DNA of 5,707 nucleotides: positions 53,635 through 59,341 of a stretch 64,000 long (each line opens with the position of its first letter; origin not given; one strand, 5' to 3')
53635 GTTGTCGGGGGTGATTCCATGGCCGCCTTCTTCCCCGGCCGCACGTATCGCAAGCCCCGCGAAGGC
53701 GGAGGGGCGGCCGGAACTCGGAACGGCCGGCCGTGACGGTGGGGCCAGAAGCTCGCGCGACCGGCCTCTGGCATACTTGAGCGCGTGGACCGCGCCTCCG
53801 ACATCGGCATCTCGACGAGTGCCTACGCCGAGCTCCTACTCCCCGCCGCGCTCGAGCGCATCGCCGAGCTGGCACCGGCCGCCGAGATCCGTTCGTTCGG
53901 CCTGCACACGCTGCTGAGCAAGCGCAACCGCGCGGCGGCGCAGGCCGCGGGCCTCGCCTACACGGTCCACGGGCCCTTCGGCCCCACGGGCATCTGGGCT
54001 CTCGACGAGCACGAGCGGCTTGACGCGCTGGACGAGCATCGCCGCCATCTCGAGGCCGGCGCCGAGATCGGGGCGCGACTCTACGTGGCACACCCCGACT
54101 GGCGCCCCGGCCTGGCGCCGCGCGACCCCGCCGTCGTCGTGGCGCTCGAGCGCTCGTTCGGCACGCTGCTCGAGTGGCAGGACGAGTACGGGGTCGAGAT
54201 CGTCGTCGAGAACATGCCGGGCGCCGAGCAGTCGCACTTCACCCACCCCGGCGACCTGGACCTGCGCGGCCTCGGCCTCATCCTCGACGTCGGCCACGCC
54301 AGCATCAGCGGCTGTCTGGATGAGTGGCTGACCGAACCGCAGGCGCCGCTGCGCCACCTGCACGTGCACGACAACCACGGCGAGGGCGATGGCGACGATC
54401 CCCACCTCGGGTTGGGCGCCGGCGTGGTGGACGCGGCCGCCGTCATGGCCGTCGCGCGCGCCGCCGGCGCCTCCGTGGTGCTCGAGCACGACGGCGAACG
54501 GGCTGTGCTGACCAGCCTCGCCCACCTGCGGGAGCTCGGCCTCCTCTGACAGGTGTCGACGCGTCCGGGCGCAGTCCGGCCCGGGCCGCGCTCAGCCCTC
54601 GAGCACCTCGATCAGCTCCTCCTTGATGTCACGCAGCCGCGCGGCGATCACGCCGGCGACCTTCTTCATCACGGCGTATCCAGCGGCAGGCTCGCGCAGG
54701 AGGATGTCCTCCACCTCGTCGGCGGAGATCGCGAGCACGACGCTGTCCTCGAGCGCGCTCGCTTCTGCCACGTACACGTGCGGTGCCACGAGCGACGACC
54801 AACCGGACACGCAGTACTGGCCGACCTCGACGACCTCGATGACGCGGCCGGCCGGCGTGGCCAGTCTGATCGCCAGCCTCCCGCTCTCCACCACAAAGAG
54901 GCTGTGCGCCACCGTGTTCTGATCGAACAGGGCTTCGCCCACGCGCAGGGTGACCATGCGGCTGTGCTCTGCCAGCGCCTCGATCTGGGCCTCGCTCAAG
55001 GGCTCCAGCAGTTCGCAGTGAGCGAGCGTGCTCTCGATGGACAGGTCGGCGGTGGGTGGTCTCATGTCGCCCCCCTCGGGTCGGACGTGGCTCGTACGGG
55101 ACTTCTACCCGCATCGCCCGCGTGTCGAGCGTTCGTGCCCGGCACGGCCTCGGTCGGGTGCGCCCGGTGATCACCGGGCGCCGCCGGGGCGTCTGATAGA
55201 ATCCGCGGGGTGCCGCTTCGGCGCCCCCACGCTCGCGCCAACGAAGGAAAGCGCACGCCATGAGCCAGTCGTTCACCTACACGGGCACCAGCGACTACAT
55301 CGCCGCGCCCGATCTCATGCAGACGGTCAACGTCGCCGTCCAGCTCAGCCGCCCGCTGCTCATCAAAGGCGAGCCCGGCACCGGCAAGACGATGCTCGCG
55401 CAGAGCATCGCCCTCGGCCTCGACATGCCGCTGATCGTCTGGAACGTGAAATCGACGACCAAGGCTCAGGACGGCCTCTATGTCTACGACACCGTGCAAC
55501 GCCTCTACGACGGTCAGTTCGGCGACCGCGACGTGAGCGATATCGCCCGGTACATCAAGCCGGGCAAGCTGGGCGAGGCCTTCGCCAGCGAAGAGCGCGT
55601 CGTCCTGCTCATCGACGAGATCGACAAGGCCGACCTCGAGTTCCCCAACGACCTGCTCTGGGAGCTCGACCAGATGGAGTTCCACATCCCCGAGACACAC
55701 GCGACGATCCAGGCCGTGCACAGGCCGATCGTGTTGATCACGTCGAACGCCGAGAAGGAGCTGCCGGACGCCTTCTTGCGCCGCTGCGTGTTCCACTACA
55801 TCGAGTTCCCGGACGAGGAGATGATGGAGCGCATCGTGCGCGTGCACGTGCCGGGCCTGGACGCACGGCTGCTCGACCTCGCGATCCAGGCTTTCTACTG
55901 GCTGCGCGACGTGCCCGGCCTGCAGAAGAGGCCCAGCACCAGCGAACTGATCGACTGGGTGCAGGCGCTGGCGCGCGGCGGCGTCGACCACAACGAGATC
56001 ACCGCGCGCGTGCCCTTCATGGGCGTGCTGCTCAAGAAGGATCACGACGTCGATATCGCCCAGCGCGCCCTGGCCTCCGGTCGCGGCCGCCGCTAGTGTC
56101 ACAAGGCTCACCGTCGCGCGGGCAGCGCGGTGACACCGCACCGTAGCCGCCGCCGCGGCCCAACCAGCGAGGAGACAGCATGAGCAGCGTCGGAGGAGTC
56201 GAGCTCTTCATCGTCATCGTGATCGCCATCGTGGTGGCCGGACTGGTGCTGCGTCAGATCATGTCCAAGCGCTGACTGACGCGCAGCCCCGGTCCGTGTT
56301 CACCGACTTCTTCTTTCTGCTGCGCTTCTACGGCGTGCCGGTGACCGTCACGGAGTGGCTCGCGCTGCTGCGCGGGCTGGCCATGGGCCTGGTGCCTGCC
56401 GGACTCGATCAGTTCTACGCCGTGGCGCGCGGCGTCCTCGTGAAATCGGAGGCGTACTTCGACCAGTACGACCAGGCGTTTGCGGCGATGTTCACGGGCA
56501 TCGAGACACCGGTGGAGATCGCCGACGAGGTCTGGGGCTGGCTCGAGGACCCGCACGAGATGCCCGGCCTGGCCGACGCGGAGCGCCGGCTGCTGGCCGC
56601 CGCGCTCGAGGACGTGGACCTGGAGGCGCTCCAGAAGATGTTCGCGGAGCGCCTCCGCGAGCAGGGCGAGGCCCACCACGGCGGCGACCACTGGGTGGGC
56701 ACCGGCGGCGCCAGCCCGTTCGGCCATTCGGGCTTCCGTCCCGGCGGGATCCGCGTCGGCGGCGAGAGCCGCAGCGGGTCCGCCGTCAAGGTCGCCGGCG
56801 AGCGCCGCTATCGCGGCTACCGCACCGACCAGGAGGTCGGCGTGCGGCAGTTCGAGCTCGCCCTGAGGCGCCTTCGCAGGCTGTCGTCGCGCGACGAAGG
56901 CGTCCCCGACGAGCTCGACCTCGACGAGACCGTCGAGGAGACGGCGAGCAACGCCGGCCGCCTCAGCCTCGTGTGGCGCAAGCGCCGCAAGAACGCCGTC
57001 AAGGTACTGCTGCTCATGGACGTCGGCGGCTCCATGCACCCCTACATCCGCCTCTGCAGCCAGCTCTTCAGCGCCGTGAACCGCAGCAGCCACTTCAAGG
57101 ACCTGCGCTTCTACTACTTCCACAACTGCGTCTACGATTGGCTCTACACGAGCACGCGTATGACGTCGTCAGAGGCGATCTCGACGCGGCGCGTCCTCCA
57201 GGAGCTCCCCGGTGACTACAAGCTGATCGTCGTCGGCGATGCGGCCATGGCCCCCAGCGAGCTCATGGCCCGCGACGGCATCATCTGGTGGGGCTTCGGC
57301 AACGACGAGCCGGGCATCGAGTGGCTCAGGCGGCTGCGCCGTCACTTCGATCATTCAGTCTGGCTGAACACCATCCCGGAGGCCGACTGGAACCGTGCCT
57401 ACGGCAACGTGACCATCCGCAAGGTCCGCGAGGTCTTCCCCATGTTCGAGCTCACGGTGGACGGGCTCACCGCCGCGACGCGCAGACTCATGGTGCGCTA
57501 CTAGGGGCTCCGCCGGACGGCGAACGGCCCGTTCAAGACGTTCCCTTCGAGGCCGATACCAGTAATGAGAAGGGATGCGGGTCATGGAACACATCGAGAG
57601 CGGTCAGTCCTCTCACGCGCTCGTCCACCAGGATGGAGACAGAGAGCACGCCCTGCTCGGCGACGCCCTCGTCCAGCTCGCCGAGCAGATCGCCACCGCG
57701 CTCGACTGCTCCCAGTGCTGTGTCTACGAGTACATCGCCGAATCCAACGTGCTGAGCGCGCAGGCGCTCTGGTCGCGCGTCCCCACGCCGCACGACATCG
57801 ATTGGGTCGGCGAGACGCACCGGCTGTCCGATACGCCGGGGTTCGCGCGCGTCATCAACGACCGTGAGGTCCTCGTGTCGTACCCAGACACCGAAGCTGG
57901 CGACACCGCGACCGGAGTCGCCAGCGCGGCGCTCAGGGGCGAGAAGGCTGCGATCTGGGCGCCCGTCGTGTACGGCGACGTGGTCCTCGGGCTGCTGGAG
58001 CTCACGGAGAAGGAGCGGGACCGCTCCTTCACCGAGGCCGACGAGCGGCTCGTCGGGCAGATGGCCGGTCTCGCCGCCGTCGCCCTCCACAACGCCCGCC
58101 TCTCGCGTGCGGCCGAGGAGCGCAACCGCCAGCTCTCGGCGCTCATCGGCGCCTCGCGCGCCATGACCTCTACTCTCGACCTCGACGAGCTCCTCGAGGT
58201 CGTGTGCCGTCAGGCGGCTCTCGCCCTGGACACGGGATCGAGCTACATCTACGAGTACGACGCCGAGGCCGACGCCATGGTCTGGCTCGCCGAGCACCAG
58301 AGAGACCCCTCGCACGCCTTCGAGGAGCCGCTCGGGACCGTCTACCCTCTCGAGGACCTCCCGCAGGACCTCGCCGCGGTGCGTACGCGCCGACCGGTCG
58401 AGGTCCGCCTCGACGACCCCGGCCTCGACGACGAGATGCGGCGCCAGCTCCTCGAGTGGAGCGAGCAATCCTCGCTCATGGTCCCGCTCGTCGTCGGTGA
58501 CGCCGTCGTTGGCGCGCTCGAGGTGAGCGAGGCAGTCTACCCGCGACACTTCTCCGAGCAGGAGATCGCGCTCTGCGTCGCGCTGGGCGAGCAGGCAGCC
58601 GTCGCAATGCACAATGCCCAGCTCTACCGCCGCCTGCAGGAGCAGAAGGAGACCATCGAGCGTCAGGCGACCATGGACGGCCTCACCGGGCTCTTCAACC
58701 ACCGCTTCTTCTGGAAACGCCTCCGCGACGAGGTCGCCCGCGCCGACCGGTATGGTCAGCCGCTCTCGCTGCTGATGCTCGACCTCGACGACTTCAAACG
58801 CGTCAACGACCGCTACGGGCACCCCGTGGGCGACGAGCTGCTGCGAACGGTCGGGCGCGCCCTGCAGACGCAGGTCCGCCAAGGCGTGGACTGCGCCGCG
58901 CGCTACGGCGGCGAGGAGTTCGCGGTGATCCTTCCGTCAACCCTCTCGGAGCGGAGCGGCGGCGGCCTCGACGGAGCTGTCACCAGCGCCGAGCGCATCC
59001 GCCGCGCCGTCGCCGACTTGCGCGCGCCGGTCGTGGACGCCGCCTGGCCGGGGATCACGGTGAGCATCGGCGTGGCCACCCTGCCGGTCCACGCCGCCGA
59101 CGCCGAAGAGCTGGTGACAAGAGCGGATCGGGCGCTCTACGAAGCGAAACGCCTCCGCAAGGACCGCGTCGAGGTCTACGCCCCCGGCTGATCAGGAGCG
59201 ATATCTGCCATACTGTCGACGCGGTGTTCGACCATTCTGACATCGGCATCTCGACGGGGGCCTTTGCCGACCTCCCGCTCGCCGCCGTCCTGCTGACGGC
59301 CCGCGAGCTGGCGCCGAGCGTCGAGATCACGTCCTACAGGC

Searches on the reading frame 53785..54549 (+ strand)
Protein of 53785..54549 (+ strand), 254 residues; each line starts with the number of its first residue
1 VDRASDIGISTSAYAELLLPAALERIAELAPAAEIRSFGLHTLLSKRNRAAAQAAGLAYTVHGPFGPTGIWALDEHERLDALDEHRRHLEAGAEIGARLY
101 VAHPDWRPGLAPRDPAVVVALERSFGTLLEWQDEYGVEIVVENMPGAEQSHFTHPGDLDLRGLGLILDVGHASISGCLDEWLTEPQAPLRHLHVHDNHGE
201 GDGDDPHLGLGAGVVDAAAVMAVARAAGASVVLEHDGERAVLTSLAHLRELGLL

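Call 44: search_protein_families(library=pfam, max_evalue=0.001, proteins=[window:53785-54549:+])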
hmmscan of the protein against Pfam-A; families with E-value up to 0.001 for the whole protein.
window:53785-54549:+ (254 aa): 1 family
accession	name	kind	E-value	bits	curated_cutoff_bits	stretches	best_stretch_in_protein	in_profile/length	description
PF01261.30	AP_endonuc_2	-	1.1e-23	84.7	31.1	1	46-250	31-248/249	Xylose isomerase-like TIM barrel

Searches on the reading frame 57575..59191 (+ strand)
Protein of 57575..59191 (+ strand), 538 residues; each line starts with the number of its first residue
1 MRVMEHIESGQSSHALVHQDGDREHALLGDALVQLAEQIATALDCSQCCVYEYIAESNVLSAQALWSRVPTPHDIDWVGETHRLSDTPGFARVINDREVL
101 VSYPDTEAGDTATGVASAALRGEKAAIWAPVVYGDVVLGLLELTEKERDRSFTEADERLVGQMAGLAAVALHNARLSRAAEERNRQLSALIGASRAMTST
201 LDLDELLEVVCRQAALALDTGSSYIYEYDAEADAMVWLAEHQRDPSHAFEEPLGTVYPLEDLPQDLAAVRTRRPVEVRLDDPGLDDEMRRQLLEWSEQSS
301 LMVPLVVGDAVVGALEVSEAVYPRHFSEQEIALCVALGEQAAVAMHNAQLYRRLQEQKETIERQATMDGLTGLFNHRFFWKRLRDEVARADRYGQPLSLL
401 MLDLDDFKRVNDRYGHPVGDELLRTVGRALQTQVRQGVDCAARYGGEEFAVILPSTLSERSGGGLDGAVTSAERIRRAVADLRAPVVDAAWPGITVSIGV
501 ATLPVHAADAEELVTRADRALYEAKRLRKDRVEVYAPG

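Call 44: search_protein_families(library=pfam, max_evalue=0.001, proteins=[window:57575-59191:+])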
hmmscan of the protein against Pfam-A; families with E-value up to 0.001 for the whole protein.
window:57575-59191:+ (538 aa): 4 families
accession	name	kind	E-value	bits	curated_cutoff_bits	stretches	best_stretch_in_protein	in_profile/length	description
PF00990.26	GGDEF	-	5.2e-46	156.8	23.8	1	365-529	1-159/161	Diguanylate cyclase, GGDEF domain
PF01590.32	GAF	-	2.7e-21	76.9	22.4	2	202-345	1-133/133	GAF domain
PF13185.12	GAF_2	-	8.6e-21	75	28.6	2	201-346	2-136/136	GAF domain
PF13492.12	GAF_3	-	1.4e-17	64.8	27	2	202-347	1-129/129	GAF domain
